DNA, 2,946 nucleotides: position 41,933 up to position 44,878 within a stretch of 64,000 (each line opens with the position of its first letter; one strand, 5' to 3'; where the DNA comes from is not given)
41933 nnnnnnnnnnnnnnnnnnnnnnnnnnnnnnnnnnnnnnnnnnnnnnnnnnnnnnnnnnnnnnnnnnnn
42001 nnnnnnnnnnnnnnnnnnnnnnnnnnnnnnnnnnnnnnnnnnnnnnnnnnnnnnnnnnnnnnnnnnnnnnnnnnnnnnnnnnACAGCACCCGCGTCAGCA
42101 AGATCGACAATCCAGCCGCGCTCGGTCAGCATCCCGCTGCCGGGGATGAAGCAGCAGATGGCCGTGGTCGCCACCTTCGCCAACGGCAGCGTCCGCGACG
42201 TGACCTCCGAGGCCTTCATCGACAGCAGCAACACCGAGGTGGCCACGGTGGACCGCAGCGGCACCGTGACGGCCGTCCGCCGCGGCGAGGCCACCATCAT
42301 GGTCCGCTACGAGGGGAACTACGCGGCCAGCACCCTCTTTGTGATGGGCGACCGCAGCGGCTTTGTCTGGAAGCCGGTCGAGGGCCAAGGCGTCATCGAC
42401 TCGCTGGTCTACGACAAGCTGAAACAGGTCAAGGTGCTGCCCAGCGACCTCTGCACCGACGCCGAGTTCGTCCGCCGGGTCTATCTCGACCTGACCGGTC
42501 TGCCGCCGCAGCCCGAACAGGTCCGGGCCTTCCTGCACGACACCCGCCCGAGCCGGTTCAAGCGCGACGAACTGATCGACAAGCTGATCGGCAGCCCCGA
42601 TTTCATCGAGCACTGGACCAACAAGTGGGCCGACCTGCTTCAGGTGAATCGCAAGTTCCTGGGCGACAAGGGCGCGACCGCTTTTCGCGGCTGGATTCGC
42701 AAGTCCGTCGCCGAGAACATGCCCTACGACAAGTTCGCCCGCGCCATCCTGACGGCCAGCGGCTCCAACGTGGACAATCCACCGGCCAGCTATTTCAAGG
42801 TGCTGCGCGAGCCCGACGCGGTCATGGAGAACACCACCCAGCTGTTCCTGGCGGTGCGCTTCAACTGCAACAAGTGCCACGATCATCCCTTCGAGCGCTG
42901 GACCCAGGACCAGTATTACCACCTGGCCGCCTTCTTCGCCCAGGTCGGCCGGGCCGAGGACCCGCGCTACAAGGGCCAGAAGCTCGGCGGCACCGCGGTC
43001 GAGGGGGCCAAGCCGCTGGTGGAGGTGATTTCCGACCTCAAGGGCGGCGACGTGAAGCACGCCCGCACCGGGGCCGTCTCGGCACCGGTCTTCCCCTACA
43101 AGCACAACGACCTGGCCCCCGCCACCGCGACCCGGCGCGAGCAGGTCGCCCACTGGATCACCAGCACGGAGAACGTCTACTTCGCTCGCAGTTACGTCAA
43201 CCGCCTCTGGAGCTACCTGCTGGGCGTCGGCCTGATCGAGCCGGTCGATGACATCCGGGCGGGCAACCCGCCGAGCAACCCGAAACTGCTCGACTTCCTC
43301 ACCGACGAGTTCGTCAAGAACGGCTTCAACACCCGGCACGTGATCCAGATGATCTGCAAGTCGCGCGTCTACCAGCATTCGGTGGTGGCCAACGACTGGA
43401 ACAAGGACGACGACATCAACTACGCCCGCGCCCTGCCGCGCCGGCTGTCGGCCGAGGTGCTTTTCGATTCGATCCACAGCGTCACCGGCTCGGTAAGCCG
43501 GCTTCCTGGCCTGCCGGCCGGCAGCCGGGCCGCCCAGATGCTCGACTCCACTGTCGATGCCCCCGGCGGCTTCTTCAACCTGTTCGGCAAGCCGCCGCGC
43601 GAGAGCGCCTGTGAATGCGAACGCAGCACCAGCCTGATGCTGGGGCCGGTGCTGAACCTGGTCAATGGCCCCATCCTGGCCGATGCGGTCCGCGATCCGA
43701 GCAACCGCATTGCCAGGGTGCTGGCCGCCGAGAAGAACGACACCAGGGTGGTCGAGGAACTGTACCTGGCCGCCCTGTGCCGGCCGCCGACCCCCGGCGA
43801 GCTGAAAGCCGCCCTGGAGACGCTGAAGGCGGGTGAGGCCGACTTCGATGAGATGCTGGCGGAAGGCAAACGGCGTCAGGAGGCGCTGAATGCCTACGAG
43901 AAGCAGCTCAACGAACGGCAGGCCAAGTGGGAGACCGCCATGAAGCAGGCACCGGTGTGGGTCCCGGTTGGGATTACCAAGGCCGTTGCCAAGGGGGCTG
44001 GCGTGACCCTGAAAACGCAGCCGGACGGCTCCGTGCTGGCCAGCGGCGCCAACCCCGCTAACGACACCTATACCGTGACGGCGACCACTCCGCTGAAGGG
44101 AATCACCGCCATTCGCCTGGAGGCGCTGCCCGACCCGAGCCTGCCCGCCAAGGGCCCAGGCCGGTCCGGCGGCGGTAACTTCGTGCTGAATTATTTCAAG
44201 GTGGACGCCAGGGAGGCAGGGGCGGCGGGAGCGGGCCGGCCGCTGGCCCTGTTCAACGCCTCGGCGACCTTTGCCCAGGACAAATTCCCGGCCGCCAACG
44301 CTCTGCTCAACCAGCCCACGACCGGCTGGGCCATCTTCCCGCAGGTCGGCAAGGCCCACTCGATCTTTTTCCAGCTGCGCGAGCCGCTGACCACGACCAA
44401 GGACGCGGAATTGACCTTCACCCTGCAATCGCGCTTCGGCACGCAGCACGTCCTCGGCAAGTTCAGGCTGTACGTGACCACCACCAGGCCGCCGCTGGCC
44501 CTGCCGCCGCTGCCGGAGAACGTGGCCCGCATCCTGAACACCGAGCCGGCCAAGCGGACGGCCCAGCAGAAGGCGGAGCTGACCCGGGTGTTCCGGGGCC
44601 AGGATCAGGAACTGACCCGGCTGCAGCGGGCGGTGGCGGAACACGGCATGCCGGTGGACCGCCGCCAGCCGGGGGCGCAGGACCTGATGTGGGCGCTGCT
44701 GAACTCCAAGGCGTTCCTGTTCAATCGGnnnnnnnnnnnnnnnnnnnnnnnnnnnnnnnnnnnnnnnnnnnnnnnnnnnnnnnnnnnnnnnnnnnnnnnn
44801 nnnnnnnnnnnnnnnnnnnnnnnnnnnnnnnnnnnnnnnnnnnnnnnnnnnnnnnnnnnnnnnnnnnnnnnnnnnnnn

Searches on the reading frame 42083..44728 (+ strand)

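Call 27: search_protein_families(library=pfam, proteins=[window:42083-44728:+], max_evalue=0.001)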
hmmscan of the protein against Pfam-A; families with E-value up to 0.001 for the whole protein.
window:42083-44728:+ (882 aa): 3 families
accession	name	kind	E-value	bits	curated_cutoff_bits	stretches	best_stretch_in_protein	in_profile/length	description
PF07583.16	PSCyt2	-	2.2e-47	162.2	29.8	1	105-288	2-207/209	Protein of unknown function (DUF1549)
PF07587.16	PSD1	-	4.7e-44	151.1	28.5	1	351-580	1-243/244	Protein of unknown function (DUF1553)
PF02368.24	Big_2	-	4.9e-07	30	22.8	1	9-74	6-66/79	Bacterial Ig-like domain (group 2)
